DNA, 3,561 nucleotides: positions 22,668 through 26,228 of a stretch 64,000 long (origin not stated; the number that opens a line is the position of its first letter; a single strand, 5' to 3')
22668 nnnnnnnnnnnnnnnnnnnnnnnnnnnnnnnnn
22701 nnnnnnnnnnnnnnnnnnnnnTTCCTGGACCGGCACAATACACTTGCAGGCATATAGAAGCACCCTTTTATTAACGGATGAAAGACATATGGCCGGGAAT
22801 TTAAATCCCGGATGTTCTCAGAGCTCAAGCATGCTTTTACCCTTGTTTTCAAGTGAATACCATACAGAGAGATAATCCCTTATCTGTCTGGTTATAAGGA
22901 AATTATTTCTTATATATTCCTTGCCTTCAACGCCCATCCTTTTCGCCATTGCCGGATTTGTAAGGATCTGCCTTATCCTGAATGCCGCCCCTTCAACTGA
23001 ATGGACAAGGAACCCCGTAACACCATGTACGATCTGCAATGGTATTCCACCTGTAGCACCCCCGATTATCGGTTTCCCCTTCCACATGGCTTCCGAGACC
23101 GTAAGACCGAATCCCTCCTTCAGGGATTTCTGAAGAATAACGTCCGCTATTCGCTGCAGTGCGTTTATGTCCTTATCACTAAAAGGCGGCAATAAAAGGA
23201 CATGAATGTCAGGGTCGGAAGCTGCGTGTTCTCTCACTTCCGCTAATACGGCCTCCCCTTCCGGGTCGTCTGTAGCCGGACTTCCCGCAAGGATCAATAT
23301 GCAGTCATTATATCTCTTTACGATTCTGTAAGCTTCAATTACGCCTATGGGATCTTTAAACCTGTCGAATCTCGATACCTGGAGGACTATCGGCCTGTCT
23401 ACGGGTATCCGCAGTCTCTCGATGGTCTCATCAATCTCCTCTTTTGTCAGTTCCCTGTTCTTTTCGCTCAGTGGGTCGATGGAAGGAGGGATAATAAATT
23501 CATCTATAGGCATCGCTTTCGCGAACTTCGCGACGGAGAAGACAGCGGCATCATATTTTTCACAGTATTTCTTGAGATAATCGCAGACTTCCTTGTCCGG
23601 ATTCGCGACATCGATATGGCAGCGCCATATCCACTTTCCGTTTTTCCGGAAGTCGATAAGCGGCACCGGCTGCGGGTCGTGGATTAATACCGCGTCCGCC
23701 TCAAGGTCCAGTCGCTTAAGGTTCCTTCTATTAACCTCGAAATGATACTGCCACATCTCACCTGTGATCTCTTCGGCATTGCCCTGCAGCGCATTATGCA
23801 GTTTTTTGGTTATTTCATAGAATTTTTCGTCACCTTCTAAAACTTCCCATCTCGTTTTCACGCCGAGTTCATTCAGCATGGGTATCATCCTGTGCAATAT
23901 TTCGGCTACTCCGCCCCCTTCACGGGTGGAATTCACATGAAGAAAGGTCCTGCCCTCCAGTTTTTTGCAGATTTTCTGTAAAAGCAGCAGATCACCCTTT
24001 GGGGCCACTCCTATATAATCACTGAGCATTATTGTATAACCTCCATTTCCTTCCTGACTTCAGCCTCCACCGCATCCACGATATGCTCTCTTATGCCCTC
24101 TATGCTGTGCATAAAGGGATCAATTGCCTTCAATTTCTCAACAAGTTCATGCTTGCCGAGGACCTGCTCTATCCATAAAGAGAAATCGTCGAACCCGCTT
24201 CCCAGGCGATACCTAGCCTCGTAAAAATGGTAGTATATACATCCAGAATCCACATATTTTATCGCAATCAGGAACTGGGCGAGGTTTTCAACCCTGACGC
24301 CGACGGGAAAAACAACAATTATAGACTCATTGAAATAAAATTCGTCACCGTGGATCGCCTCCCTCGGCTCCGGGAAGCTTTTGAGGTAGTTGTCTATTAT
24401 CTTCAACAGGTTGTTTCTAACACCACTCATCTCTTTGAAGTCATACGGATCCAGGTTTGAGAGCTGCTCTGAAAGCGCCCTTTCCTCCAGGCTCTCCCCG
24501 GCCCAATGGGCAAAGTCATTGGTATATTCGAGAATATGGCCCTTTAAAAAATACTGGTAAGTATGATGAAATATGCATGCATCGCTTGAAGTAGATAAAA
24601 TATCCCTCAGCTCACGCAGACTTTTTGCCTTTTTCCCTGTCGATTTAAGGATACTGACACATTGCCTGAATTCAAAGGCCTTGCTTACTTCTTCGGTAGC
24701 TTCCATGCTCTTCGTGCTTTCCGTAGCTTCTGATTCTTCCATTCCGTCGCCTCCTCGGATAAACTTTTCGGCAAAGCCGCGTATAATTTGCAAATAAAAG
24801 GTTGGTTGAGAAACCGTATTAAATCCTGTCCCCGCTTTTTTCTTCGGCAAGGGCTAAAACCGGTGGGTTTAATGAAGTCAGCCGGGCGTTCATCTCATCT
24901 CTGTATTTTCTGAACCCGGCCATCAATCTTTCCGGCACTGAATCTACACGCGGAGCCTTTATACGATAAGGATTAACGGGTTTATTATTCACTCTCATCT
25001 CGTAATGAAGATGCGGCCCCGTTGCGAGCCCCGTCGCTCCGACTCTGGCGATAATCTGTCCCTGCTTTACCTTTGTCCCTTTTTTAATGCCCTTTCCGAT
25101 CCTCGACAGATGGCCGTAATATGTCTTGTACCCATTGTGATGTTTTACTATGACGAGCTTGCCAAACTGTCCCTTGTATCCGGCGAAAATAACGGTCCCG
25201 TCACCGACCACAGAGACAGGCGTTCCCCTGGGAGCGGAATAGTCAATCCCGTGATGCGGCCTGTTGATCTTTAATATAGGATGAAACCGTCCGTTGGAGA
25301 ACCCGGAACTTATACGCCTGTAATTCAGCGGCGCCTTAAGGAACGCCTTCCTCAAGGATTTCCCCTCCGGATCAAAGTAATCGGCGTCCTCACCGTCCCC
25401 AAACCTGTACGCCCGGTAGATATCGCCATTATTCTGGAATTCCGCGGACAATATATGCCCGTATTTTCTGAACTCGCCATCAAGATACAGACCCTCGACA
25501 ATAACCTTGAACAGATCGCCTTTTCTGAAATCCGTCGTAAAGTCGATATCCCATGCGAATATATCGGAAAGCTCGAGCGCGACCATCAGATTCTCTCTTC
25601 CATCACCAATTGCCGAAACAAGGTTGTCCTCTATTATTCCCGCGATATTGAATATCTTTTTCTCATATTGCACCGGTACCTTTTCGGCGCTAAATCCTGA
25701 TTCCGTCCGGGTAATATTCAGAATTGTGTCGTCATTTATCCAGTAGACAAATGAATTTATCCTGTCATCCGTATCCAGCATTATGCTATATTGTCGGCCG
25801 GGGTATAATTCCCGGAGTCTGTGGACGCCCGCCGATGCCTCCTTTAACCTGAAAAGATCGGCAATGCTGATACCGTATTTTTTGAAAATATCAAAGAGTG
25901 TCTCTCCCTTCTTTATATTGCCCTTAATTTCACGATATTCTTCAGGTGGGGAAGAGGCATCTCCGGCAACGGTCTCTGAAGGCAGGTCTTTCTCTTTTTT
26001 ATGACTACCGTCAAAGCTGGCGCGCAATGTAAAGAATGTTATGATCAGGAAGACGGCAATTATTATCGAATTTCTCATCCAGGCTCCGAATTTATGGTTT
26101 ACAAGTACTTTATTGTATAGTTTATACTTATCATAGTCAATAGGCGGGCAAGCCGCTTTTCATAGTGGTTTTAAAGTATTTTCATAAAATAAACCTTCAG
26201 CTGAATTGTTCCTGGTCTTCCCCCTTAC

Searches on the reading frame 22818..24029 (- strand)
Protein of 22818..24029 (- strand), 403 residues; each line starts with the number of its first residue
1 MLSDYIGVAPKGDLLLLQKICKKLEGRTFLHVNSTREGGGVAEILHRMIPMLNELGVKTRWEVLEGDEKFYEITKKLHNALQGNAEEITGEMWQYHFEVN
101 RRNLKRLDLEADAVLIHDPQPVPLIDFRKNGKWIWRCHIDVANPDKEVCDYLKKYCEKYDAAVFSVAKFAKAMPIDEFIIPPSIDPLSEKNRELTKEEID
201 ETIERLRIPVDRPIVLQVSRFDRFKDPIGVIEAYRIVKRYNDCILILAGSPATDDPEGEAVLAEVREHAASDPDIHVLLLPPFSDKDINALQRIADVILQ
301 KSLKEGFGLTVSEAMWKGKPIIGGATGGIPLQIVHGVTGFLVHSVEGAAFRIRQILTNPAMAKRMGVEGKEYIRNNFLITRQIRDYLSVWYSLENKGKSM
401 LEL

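Call 43: search_protein_families(library=ncbifam, proteins=[window:22818-24029:-], max_evalue=0.00001)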
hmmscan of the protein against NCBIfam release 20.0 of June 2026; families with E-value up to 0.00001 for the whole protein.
window:22818-24029:- (403 aa): 13 families
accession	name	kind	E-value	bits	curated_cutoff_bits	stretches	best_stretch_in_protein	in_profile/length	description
NF041139.1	TreT_Thcocales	equivalog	2.7e-118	395.4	775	1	2-391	14-410/412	trehalose synthase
TIGR03999.1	thiol_BshA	equivalog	2.1e-23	82.9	273.7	1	171-392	156-372/375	N-acetyl-alpha-D-glucosaminyl L-malate synthase BshA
TIGR02149.1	glgA_Coryne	subfamily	6.1e-19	68.4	302.4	1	197-377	189-374/391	glycogen synthase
TIGR03449.1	mycothiol_MshA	equivalog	7.3e-16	58.1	462.5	1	201-374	209-385/406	D-inositol-3-phosphate glycosyltransferase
TIGR03088.1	stp2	hypoth_equivalog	1.1e-14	54.3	409.05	1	214-390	196-370/374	TIGR03088 family PEP-CTERM/XrtA system glycosyltransferase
NF038229.1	Glyco4_Geo_Pelo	equivalog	3.7e-14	52.5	400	1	235-390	185-333/338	GPMC system family 4 glycosyltransferase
NF041876.1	EPS_EpsE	equivalog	4.3e-13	49.3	400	1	219-381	221-384/389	exopolysaccharide biosynthesis GT4 family glycosyltransferase EpsE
NF038295.1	EPS_HpsP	equivalog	4.6e-12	45.6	550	1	179-379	180-373/388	hormogonium polysaccharide biosynthesis glycosyltransferase HpsP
TIGR04047.1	MSMEG_0565_glyc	hypoth_equivalog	5.5e-12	45.5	259.85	1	212-323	193-305/373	MSMEG_0565 family glycosyltransferase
TIGR02472.1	sucr_P_syn_N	equivalog_domain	4e-09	35.8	576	1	176-388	210-436/439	sucrose-phosphate synthase, putative, glycosyltransferase domain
TIGR04157.1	glyco_rSAM_CFB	subfamily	4.2e-07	29.3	400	1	187-343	202-349/406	TIGR04157 family glycosyltransferase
NF012028.0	PRK15484.1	subfamily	6.4e-07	28.8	618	1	191-378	172-363/380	lipopolysaccharide N-acetylglucosaminyltransferase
TIGR02470.1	sucr_synth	equivalog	2.9e-06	25.7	810.4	0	200-348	539-697/784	sucrose synthase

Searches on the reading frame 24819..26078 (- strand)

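Call 44: search_protein_families(library=ncbifam, proteins=[window:24819-26078:-], max_evalue=1e-10)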
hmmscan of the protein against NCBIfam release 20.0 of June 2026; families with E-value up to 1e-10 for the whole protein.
window:24819-26078:- (419 aa): 13 families
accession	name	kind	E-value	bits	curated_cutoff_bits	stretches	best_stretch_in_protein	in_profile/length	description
NF053824.1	PdgNdpepShyC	equivalog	3.5e-74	250.2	700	1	52-394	74-413/429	peptidoglycan DD-endopeptidase ShyC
NF053825.1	PdgNdpepShyA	equivalog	1.2e-60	205.4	700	1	35-401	56-420/425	peptidoglycan DD-endopeptidase ShyA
NF008652.0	PRK11649.1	equivalog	2.7e-57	194.4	341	1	25-381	73-417/439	murein DD-endopeptidase MepM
NF052530.1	Heli_ShapePgp3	exception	1.7e-21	76.6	300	1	243-371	138-261/270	peptidoglycan metallopeptidase Pgp3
NF041208.1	celldiv_DipM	equivalog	6.3e-21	75.1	740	1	276-371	320-414/419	cell division endopeptidase DipM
NF050804.1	CellDivDipMCaul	equivalog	6.3e-20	71.5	900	1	276-364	529-616/634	cell division endopeptidase DipM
NF052529.1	PG_M23_Pgp6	exception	1.2e-16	60.4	600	1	275-370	335-428/452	peptidoglycan metallopeptidase Pgp6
NF040883.1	amid_act_ActS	equivalog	2.1e-16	59.9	375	1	276-376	137-235/242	amidase activator ActS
NF052336.1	PdgHdaseHSB100310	equivalog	7.8e-16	58.3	500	1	273-367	55-147/316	peptidoglycan hydrolase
NF008123.1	PRK10871.1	equivalog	2.4e-13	50.2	311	1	276-373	266-361/365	murein hydrolase activator NlpD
NF008644.1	PRK11637.1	equivalog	6e-13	48.5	270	1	275-371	286-380/385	murein hydrolase activator EnvC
NF053738.1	S2SprSpoIIQBc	equivalog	5.7e-12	45.8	250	1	274-372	121-221/232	stage II sporulation protein SpoIIQ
NF047755.1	LIC_10271_M23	exception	6.5e-12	45.6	180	0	246-370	94-205/207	LIC_10271 family cell wall hydrolase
